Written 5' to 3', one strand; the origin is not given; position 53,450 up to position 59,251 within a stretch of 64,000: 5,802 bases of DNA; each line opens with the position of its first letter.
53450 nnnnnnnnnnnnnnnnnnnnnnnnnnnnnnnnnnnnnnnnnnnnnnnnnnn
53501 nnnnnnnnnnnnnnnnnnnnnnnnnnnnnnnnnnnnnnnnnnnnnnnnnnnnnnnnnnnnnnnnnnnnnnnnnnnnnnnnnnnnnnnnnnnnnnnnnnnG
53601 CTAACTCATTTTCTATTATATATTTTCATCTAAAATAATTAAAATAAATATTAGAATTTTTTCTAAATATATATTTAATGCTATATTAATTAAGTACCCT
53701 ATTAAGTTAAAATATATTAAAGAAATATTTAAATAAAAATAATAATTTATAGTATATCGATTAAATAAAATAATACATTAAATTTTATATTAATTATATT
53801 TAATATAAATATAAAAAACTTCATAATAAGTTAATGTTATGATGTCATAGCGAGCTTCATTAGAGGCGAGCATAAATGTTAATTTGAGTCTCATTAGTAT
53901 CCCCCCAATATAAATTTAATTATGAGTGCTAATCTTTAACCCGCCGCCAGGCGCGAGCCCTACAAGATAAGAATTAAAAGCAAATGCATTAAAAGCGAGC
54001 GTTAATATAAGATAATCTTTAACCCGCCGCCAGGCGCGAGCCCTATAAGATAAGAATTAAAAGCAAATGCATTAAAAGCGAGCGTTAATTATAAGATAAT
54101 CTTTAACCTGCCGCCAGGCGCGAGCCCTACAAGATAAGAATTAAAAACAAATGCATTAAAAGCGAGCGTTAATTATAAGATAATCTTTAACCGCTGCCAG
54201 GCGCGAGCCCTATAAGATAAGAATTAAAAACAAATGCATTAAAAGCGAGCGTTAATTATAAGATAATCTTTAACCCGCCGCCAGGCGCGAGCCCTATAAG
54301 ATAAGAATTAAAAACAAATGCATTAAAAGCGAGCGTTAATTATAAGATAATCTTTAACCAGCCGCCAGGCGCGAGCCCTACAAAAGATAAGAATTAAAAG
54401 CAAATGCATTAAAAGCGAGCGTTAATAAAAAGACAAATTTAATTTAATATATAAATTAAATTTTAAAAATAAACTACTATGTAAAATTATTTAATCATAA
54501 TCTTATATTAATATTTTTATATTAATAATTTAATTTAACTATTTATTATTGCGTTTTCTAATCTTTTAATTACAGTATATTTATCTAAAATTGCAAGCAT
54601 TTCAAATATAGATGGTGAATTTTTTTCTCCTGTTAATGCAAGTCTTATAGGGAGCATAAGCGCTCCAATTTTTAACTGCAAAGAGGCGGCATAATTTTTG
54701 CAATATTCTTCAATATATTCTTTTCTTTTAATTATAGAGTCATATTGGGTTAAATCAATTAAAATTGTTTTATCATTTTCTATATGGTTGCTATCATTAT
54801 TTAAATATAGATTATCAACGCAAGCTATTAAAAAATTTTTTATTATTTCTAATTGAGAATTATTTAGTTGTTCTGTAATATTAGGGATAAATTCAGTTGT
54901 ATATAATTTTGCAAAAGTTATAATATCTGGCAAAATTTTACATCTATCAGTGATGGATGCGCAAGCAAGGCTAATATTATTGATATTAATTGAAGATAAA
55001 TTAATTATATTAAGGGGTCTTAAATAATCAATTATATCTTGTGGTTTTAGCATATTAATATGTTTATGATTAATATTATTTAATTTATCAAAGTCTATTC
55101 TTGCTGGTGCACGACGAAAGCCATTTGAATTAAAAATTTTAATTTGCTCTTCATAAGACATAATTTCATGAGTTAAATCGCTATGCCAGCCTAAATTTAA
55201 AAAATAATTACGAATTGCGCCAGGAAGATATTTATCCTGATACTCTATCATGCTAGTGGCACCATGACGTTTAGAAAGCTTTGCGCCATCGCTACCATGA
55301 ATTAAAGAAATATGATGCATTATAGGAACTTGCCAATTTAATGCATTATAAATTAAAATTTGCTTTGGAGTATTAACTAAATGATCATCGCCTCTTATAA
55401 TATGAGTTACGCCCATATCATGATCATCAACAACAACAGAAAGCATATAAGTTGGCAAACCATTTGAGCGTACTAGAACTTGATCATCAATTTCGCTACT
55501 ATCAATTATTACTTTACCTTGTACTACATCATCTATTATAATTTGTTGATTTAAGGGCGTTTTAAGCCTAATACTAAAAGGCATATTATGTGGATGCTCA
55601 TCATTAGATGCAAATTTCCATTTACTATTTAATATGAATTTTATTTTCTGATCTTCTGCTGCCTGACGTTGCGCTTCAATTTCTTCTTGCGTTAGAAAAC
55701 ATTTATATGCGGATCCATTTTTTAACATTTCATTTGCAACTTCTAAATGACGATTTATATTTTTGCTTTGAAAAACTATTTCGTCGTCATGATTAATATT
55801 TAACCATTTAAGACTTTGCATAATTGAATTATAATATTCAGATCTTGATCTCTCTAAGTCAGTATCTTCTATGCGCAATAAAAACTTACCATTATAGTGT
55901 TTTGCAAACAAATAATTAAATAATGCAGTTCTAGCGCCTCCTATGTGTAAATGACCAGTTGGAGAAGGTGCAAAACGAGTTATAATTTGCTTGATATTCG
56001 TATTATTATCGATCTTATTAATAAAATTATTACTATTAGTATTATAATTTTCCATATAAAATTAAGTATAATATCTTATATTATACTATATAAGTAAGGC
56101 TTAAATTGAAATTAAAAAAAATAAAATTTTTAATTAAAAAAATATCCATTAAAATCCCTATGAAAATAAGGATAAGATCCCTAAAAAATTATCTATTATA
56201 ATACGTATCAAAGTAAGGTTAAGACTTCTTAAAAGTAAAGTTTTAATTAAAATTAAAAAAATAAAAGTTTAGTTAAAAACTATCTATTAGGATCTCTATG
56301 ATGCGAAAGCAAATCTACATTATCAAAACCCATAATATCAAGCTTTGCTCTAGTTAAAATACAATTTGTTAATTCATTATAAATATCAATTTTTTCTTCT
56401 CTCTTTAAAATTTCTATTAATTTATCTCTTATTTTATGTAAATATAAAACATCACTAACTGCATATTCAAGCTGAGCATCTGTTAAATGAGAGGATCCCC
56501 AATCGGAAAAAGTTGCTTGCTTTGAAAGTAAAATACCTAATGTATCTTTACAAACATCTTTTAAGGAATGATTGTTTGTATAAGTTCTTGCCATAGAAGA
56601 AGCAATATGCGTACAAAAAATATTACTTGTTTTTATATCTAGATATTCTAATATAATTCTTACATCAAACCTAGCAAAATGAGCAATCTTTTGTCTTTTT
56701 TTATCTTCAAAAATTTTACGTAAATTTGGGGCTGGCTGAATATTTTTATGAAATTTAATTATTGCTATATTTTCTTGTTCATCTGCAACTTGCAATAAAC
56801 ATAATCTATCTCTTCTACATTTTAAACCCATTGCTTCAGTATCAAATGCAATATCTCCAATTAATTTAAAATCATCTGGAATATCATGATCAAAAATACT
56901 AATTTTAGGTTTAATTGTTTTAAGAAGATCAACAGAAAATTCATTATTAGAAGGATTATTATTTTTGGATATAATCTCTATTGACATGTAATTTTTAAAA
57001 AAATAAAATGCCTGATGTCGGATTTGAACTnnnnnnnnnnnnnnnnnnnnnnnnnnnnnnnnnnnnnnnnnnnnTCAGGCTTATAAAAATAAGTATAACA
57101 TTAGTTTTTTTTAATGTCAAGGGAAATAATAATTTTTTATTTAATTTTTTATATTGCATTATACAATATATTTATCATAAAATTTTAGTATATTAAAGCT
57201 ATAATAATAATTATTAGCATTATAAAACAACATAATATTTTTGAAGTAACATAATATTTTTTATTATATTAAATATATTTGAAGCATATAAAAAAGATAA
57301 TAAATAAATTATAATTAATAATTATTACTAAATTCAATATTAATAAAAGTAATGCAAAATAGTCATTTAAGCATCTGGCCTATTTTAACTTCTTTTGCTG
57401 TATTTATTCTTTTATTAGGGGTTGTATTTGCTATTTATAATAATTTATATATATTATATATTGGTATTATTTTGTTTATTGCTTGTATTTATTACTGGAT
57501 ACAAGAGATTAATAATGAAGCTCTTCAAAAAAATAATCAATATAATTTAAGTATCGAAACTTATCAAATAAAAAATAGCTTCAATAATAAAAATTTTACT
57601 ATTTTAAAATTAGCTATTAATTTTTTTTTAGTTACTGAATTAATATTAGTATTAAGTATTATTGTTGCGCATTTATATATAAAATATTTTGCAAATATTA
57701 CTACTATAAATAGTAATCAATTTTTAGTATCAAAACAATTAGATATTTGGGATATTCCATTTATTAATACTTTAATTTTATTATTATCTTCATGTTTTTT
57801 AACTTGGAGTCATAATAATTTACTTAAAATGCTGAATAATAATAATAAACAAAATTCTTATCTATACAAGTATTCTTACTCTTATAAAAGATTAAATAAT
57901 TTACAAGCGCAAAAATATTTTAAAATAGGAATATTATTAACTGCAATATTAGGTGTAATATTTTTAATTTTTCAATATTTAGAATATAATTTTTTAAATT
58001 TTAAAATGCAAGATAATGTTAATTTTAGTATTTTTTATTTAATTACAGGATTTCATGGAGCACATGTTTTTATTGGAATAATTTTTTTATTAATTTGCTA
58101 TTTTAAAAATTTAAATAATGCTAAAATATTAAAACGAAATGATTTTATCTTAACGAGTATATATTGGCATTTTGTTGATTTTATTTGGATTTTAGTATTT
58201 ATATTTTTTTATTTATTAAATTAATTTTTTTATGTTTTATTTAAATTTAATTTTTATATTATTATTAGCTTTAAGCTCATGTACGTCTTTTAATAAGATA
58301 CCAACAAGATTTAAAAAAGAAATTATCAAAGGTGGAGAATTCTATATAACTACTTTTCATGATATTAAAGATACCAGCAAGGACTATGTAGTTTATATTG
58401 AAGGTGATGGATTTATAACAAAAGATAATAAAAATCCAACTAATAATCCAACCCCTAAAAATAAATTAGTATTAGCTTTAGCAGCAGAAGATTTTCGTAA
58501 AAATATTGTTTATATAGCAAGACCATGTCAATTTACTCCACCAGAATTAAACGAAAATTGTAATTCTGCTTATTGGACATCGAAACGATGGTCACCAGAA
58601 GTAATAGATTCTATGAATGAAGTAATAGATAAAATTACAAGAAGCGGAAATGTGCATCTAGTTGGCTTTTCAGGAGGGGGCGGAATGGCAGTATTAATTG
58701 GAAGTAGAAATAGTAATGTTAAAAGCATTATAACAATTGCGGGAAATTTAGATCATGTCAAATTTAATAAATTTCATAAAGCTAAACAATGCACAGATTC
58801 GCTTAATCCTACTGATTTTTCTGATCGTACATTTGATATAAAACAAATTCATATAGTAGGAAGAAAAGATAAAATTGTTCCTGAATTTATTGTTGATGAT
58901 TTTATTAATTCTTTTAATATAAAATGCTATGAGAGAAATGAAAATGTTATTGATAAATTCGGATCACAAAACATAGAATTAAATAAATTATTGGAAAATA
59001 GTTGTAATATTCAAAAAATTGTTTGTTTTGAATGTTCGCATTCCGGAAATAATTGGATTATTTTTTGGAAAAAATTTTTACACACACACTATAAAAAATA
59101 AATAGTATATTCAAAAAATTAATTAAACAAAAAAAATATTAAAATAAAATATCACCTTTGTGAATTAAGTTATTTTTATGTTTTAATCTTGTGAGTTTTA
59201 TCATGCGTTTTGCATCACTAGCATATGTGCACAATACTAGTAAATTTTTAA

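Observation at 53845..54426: GC-rich 83-84 bp tandem array with GCGAGC phased every 42 bp, between convergent genes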

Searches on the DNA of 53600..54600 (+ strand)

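Call 14: search_rna_families(source=window, start=53600, end=54600, threshold=evalue, max_evalue=10)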
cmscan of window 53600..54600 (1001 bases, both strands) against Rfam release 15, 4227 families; matches with E-value up to 10: 0.
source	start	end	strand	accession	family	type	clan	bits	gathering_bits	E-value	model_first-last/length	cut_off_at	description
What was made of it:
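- No Rfam match at E<=10 (call 14).
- Tried and rejected: It has no Rfam support (call 14) and was dropped.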

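Call 33: search_dna_similar(query=window:53930-54180:+, collection=plasmids, mode=distant, max_evalue=0.01)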
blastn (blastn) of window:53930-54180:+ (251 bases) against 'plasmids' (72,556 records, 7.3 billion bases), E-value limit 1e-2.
No match.

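Call 34: search_dna_similar(query=window:53930-54180:+, collection=phages, mode=distant, max_evalue=0.01)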
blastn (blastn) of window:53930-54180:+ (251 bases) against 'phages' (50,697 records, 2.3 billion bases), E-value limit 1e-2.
No match.
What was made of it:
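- Tried and rejected: blastn against plasmids and phages gives none (calls 33, 34).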

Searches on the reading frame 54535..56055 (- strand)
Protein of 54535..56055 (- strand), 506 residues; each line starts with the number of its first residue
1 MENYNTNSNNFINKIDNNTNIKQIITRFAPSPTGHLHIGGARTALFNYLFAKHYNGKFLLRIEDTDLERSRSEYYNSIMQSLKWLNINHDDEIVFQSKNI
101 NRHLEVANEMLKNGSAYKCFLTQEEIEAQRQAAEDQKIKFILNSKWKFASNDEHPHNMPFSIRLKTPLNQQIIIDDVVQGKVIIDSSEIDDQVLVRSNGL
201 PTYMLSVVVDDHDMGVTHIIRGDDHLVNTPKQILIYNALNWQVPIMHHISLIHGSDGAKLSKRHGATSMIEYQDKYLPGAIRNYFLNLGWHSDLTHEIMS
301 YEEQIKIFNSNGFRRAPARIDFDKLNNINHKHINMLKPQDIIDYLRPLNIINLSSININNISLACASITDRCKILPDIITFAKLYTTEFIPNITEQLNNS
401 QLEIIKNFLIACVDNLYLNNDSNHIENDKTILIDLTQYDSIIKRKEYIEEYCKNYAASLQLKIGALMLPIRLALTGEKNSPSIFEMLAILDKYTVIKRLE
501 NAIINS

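Call 18: search_protein_families(library=pfam, proteins=[window:54535-56055:-])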
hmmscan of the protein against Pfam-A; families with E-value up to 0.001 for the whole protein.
window:54535-56055:- (506 aa): 2 families
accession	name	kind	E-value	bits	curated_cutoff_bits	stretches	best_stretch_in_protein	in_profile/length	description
PF00749.27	tRNA-synt_1c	-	2.1e-91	306.6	23.4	1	24-326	2-313/314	tRNA synthetases class I (E and Q), catalytic domain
PF19269.4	Anticodon_2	-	3.7e-19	70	23.6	1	356-503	11-141/141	Anticodon binding domain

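Call 19: find_encoding_contigs(protein=window:54535-56055:-, flank=10000, max_places=10)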
Protein window:54535-56055:- (506 aa): no gene with exactly this product is on record in the collection.

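Call 20: find_homologous_proteins(query=window:54535-56055:-)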
Query window:54535-56055:- (506 aa): 8000 proteins with E <= 0.001 among 8000 candidates; the best 120 are listed.
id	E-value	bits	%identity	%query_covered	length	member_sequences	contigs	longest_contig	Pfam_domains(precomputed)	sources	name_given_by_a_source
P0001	0.0e+0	1134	100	100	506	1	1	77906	PF19269.5,PF00749.28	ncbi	ncbi:MAG: glutamate--tRNA ligase [Rickettsiales bacterium]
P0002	5.5e-178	611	56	95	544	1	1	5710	PF19269.5,PF00749.28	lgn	-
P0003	1.8e-144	500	48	95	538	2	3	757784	PF19269.5,PF00749.28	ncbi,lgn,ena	-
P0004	1.8e-128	448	46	95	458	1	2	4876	PF19269.5,PF00749.28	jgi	jgi:glutamyl-tRNA synthetase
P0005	2.6e-128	447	47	94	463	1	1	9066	PF19269.5,PF00749.28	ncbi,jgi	jgi:glutamyl-tRNA synthetase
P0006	5.1e-126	439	47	94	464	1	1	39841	PF19269.5,PF00749.28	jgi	jgi:glutamyl-tRNA synthetase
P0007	7.3e-126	439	-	-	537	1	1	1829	PF19269.5,PF00749.28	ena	-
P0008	1.2e-125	438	46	94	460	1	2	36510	PF19269.5,PF00749.28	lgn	-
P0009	7.2e-125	436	46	95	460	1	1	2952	PF19269.5,PF00749.28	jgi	jgi:glutamyl-tRNA synthetase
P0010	1.3e-124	435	48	94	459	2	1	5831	PF19269.5,PF00749.28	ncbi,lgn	-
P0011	1.5e-124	435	46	94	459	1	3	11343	PF19269.5,PF00749.28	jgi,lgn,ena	-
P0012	2.7e-124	434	48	94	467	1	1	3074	PF19269.5,PF00749.28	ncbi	-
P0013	9.3e-124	432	47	94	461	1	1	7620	PF19269.5,PF00749.28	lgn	-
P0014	5.5e-123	429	46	95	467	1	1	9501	PF19269.5,PF00749.28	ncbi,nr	ncbi:MAG: glutamate--tRNA ligase [Rickettsiaceae bacterium]|nr:glutamate--tRNA ligase [Rickettsiacea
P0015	7.0e-123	429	47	94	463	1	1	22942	PF19269.5,PF00749.28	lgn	-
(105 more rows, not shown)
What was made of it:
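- Closest known: Tandem repeats of Ehrlichia ruminantium. Different: The nearest GltX is 56% identical, and Orientia and Rickettsiaceae MAGs are about 43-48% (call 20).
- Both flanks are ordinary genes of the same lineage (calls 18, 20).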

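Call 21: find_encoding_contigs(protein=P0001, flank=10000, max_places=5)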
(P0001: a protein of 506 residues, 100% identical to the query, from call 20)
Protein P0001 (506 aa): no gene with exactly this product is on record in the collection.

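Call 22: find_encoding_contigs(protein=P0002, flank=10000, max_places=5)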
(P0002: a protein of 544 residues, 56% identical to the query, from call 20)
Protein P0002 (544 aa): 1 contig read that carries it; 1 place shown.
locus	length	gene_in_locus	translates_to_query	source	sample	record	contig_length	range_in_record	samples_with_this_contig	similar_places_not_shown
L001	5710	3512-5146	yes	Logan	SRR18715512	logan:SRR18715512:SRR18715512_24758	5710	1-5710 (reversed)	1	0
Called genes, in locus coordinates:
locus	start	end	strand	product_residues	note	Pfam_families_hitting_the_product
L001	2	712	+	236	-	?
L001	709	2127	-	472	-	PF03109:ABC1, PF07714:PK_Tyr_Ser-Thr (faint), PF00069:Pkinase (weak), PF27536:UbiB_helical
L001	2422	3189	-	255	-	PF01416:PseudoU_synth_1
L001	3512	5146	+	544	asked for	PF00749:tRNA-synt_1c, PF19269:Anticodon_2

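Call 23: find_encoding_contigs(protein=P0003, flank=10000, max_places=5)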
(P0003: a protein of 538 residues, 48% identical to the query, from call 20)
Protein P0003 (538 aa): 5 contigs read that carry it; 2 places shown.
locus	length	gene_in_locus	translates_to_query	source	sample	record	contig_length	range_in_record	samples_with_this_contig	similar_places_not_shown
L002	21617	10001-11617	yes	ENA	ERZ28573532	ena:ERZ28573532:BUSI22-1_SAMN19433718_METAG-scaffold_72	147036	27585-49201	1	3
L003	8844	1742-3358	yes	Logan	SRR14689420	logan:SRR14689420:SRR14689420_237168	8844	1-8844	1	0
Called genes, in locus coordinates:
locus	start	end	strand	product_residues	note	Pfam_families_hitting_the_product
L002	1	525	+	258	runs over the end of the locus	PF05818:TraT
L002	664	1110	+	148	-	PF00692:dUTPase, PF22769:DCD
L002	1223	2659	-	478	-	PF02541:Ppx-GppA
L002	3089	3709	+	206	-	PF00281:Ribosomal_L5, PF00673:Ribosomal_L5_C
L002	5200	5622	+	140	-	PF12844:HTH_19 (weak), PF13560:HTH_31 (weak), PF01381:HTH_3, PF13443:HTH_26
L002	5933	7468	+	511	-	PF03219:TLC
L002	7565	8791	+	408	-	PF01569:PAP2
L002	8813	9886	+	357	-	PF17827:PrmC_N, PF02384:N6_Mtase (weak), PF05175:MTS (weak), PF13847:Methyltransf_31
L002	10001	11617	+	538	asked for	PF00749:tRNA-synt_1c, PF19269:Anticodon_2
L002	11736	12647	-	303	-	PF02527:GidB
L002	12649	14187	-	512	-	PF03219:TLC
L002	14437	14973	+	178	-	PF00466:Ribosomal_L10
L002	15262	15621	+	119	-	PF11969:DcpS_C, PF01230:HIT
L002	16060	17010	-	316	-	PF00551:Formyl_trans_N, PF02911:Formyl_trans_C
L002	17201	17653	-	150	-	PF03073:TspO_MBR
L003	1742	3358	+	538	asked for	PF00749:tRNA-synt_1c, PF19269:Anticodon_2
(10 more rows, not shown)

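Call 31: list_cluster_members(proteins=[P0001, P0002, P0003])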
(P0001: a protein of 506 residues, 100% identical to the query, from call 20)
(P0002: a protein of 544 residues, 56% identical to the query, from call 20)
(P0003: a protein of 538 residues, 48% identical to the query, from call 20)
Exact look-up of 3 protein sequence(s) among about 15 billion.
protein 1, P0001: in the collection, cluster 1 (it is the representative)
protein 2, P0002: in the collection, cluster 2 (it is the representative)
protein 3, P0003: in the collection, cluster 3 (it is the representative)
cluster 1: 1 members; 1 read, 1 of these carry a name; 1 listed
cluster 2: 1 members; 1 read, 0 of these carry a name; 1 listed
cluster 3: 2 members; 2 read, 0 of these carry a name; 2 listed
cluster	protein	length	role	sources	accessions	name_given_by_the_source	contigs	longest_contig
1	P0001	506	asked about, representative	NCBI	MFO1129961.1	MAG: glutamate--tRNA ligase [Rickettsiales bacterium]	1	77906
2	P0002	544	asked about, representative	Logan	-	-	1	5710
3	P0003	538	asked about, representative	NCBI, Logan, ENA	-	-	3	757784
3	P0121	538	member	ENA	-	-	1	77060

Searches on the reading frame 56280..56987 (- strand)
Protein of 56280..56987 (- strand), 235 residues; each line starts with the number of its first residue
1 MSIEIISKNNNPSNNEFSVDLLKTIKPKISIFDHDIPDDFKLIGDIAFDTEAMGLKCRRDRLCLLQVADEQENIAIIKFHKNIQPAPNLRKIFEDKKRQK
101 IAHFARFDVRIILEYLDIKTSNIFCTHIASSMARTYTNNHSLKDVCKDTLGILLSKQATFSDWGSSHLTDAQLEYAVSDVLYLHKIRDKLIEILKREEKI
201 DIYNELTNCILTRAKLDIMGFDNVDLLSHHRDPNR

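Call 18: search_protein_families(library=pfam, proteins=[window:56280-56987:-])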
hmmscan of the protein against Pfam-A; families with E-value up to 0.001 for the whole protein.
window:56280-56987:- (235 aa): 2 families
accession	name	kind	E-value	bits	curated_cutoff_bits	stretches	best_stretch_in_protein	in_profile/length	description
PF01612.26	DNA_pol_A_exo1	-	2e-37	129.1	23.6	1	44-194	21-172/173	3'-5' exonuclease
PF13482.12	RNase_H_2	-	0.00012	22.5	22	1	48-190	3-164/165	RNase_H superfamily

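Call 63: find_encoding_contigs(protein=window:56280-56987:-, flank=5000, max_places=10)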
Protein window:56280-56987:- (235 aa): no gene with exactly this product is on record in the collection.

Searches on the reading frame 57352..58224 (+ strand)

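Call 44: search_protein_families(library=pfam, proteins=[window:57352-58224:+], max_evalue=0.00001)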
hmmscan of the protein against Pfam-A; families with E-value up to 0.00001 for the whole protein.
window:57352-58224:+ (290 aa): 1 family
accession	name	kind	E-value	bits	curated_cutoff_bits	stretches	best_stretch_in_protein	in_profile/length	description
PF00510.24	COX3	-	2e-28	100.4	23.8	2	188-288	154-255/258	Cytochrome c oxidase subunit III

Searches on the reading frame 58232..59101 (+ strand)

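Call 44: search_protein_families(library=pfam, proteins=[window:58232-59101:+], max_evalue=0.00001)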
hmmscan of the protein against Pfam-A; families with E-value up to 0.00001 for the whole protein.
window:58232-59101:+ (289 aa): 1 family
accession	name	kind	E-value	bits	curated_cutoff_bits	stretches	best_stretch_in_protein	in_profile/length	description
PF03959.19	FSH1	-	2.1e-06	28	21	1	110-229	68-187/211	Serine hydrolase (FSH1)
